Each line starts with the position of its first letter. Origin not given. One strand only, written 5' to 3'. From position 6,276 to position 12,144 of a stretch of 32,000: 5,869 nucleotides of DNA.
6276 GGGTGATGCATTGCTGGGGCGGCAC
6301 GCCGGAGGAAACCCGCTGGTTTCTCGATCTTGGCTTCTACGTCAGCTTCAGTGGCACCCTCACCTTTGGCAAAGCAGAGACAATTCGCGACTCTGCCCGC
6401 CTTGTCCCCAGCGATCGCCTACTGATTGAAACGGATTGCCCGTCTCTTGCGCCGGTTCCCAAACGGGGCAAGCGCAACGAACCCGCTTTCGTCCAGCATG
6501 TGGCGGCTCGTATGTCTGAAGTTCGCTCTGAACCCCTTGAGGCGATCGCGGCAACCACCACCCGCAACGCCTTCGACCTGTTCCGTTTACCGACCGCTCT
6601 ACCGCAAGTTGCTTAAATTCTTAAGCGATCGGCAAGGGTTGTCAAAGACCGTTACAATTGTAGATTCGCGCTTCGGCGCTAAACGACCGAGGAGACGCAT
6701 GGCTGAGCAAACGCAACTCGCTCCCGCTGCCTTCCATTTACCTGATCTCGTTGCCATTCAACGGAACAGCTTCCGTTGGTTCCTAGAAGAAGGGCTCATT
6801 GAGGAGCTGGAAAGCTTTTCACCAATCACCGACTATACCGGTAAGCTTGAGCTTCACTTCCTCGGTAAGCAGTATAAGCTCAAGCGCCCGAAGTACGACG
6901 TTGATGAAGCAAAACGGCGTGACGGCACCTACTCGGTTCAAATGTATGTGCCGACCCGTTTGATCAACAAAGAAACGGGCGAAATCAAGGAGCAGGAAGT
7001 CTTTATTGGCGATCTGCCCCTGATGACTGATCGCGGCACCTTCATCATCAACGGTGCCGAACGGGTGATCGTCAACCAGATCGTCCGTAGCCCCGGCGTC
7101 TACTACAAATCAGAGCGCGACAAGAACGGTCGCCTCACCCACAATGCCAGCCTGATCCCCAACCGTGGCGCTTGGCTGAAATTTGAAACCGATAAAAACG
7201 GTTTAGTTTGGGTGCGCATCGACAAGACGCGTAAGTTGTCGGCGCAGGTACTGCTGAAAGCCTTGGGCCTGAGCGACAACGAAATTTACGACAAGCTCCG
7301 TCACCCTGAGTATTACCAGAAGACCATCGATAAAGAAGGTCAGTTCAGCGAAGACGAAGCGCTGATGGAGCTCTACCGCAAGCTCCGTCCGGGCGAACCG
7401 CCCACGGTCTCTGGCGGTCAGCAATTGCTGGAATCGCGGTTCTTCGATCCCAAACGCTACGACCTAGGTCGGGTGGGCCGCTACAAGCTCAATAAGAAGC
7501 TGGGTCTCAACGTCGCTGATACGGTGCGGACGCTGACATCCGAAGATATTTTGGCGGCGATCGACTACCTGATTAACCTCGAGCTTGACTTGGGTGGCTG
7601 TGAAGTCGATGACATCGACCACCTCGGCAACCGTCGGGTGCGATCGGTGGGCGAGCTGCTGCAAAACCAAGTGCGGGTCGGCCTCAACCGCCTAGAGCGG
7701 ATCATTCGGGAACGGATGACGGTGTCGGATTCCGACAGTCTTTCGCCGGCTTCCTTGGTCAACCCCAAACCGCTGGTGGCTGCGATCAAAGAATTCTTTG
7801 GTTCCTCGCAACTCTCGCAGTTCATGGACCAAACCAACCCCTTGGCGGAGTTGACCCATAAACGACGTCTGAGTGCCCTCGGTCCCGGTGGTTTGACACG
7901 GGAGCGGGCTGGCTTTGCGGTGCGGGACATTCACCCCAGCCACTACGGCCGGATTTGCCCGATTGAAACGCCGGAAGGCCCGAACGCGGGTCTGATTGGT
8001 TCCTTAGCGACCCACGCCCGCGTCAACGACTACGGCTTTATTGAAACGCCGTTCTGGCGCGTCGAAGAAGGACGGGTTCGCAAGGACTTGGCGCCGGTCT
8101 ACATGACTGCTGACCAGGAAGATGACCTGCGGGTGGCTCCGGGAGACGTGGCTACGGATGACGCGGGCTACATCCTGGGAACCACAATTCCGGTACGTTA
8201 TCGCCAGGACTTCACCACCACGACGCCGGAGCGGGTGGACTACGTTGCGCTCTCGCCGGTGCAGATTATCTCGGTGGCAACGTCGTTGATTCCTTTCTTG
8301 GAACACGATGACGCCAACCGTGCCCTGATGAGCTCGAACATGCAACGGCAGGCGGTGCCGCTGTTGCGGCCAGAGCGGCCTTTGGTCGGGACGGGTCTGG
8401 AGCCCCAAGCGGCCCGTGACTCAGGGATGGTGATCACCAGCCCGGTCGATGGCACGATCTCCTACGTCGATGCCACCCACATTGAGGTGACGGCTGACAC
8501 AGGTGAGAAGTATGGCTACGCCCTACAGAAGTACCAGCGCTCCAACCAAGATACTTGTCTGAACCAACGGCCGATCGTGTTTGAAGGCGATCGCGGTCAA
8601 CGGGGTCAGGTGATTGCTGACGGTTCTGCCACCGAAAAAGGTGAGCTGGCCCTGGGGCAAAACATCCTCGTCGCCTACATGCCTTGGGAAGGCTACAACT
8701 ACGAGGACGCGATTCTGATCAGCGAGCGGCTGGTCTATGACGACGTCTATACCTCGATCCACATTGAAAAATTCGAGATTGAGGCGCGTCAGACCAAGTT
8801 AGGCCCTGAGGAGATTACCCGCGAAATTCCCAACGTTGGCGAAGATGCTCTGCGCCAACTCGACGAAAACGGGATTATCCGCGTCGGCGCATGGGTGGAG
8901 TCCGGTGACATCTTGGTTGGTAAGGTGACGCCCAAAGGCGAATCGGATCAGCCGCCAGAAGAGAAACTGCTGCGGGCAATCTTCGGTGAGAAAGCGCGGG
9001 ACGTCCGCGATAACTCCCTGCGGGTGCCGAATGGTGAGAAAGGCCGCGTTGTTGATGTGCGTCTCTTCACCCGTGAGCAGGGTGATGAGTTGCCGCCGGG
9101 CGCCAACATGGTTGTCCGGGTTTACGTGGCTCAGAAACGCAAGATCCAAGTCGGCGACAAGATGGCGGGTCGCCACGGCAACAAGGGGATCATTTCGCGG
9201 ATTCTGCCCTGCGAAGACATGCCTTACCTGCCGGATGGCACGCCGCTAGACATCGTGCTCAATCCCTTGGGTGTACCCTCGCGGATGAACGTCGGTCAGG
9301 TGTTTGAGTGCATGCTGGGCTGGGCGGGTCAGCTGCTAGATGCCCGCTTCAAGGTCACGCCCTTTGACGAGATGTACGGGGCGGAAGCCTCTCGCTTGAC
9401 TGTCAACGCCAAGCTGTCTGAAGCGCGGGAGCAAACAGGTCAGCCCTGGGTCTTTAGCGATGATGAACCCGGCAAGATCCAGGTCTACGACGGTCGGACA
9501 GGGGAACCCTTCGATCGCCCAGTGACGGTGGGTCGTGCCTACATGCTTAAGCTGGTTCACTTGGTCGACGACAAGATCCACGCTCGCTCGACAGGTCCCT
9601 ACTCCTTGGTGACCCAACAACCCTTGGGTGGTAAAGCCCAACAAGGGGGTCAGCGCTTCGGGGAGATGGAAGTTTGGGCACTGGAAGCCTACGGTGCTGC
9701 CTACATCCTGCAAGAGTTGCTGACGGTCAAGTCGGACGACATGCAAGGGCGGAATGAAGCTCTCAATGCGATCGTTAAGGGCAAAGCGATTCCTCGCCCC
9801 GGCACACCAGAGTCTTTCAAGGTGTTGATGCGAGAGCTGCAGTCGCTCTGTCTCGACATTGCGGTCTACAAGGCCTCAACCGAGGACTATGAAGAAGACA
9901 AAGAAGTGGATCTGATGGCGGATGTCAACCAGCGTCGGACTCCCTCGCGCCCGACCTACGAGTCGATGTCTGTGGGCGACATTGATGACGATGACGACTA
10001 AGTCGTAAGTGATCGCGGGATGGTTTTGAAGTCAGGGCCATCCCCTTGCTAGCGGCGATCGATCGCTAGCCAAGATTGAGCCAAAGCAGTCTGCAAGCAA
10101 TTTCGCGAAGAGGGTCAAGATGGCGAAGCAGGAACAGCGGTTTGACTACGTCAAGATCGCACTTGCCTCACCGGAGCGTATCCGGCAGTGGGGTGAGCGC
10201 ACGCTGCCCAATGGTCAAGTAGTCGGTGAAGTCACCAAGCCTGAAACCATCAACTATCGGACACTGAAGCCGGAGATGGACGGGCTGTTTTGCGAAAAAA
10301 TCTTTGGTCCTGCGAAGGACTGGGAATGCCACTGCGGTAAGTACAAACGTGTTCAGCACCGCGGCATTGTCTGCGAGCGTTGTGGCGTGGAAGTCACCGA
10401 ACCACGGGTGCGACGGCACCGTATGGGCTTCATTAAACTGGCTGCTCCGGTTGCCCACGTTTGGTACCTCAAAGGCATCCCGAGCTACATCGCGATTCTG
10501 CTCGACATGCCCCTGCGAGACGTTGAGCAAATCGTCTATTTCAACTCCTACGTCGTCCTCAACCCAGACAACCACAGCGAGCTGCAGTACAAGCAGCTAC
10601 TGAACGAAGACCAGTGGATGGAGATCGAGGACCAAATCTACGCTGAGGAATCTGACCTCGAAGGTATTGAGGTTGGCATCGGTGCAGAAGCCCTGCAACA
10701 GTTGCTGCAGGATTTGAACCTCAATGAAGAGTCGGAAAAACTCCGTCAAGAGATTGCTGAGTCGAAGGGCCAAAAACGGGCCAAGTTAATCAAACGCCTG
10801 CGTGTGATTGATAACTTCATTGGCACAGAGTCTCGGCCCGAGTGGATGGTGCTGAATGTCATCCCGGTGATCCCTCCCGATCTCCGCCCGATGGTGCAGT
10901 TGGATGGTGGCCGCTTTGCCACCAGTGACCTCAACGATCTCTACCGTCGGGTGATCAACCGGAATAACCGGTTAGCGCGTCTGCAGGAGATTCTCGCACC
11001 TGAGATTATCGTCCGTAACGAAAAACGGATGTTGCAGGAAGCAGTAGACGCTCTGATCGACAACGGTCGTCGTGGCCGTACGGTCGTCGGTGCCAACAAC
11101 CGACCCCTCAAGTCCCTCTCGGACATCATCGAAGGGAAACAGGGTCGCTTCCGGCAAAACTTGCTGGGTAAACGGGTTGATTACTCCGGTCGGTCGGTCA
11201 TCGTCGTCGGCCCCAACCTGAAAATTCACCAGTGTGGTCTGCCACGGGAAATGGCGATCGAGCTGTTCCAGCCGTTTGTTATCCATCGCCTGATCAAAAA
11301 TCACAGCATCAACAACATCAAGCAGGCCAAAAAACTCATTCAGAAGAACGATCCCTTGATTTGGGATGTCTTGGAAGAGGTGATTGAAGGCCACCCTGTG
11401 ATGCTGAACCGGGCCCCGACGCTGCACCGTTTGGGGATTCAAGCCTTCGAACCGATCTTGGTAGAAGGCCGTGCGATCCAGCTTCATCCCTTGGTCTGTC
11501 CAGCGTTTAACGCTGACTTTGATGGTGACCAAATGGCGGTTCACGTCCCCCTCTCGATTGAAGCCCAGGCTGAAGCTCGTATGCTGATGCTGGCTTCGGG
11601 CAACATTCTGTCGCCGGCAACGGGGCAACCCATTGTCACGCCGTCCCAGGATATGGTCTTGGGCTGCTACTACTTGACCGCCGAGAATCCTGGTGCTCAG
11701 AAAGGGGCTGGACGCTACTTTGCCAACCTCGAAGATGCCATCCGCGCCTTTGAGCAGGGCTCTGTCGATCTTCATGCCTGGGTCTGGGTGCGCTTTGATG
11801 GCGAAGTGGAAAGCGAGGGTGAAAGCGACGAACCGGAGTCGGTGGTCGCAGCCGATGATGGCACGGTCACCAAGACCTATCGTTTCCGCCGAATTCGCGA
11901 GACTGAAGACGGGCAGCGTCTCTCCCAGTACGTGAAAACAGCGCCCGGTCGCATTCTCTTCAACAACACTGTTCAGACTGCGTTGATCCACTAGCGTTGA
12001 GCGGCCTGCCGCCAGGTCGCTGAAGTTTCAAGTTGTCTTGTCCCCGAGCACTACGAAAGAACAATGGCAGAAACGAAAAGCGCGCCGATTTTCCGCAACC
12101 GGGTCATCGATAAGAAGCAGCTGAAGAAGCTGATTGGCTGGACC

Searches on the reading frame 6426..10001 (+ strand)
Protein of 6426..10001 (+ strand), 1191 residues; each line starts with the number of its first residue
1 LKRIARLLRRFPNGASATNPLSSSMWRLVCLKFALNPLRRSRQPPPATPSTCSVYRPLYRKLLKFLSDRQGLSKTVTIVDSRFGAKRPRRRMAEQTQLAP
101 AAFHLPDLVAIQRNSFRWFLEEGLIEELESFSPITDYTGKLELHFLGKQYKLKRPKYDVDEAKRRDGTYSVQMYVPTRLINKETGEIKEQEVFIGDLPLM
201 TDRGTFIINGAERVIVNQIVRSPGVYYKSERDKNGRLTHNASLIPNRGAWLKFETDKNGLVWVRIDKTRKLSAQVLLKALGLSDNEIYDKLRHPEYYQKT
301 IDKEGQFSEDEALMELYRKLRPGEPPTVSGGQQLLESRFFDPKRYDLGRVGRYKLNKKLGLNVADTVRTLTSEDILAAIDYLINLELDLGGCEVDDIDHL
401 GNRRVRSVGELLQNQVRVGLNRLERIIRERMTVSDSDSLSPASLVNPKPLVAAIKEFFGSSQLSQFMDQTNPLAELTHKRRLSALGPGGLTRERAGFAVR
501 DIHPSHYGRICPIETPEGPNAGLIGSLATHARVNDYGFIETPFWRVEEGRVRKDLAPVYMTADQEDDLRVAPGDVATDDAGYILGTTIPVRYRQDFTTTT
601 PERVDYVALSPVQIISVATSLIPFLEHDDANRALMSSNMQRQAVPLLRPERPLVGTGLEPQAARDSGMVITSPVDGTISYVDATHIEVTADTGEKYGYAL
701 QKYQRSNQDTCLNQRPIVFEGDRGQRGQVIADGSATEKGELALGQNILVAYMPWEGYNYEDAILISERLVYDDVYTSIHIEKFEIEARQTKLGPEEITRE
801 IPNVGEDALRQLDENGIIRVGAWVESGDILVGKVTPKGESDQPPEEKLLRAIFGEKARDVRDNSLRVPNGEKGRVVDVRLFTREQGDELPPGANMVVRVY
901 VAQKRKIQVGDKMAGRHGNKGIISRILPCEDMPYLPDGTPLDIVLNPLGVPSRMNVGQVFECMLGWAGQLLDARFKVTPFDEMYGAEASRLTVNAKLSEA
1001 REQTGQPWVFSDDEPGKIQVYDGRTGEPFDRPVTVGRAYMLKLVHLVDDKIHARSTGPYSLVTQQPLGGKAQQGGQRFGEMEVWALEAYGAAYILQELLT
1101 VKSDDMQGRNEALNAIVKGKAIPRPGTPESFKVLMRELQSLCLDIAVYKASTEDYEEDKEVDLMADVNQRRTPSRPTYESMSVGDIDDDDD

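Call 12: search_protein_families(library=padloc, proteins=[window:6426-10001:+], max_evalue=0.001)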
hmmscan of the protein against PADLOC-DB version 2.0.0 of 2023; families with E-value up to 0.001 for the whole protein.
window:6426-10001:+ (1191 aa): 0 families

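Call 54: search_protein_families(library=pfam, proteins=[window:6426-10001:+], max_evalue=0.001)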
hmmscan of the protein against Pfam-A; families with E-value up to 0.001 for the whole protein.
window:6426-10001:+ (1191 aa): 6 families
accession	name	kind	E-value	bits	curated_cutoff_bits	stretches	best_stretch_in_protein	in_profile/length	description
PF00562.33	RNA_pol_Rpb2_6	-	5.9e-132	440.7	23.4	1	674-1072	4-373/373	RNA polymerase Rpb2, domain 6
PF04561.19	RNA_pol_Rpb2_2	-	9.4e-54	182.4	21.7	1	221-406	1-190/190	RNA polymerase Rpb2, domain 2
PF04565.21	RNA_pol_Rpb2_3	-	2.1e-29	101.9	21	1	465-533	1-68/68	RNA polymerase Rpb2, domain 3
PF04560.25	RNA_pol_Rpb2_7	-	4.3e-27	94.8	32.1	1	1074-1148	1-85/87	RNA polymerase Rpb2, domain 7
PF04563.20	RNA_pol_Rpb2_1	-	6.2e-18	65.5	28.2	1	110-449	4-200/203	RNA polymerase beta subunit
PF10385.14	RNA_pol_Rpb2_45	-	3.2e-16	59.6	28.2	1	544-610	2-66/66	RNA polymerase beta subunit external 1 domain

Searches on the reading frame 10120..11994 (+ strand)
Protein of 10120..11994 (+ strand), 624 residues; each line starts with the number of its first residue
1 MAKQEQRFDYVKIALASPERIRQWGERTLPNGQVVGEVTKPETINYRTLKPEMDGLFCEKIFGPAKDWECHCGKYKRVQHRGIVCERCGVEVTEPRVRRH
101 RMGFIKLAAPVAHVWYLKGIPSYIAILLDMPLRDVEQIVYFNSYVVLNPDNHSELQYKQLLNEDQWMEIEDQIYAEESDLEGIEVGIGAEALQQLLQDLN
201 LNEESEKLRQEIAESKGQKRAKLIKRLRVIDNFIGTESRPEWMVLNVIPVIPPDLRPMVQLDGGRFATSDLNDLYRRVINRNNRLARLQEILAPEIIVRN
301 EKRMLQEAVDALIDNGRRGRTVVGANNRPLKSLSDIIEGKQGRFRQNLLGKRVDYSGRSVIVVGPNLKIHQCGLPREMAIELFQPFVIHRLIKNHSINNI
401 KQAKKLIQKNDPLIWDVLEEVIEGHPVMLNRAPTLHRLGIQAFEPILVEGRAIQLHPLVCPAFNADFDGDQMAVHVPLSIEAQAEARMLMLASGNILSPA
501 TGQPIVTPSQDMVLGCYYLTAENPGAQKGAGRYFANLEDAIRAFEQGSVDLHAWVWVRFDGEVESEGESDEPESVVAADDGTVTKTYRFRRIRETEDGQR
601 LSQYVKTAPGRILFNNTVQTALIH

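Call 12: search_protein_families(library=padloc, proteins=[window:10120-11994:+], max_evalue=0.001)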
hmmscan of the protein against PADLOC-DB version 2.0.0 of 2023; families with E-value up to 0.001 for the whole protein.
window:10120-11994:+ (624 aa): 0 families

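Call 54: search_protein_families(library=pfam, proteins=[window:10120-11994:+], max_evalue=0.001)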
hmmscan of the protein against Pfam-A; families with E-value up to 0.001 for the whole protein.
window:10120-11994:+ (624 aa): 3 families
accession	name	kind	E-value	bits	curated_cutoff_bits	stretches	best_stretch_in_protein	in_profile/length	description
PF04997.17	RNA_pol_Rpb1_1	-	3.9e-76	256.8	39.7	1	6-348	2-312/312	RNA polymerase Rpb1, domain 1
PF00623.25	RNA_pol_Rpb1_2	-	8.5e-41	140.4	25.3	2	401-491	75-165/166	RNA polymerase Rpb1, domain 2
PF04983.23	RNA_pol_Rpb1_3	-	7.1e-14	52.5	28.9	1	495-617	1-77/162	RNA polymerase Rpb1, domain 3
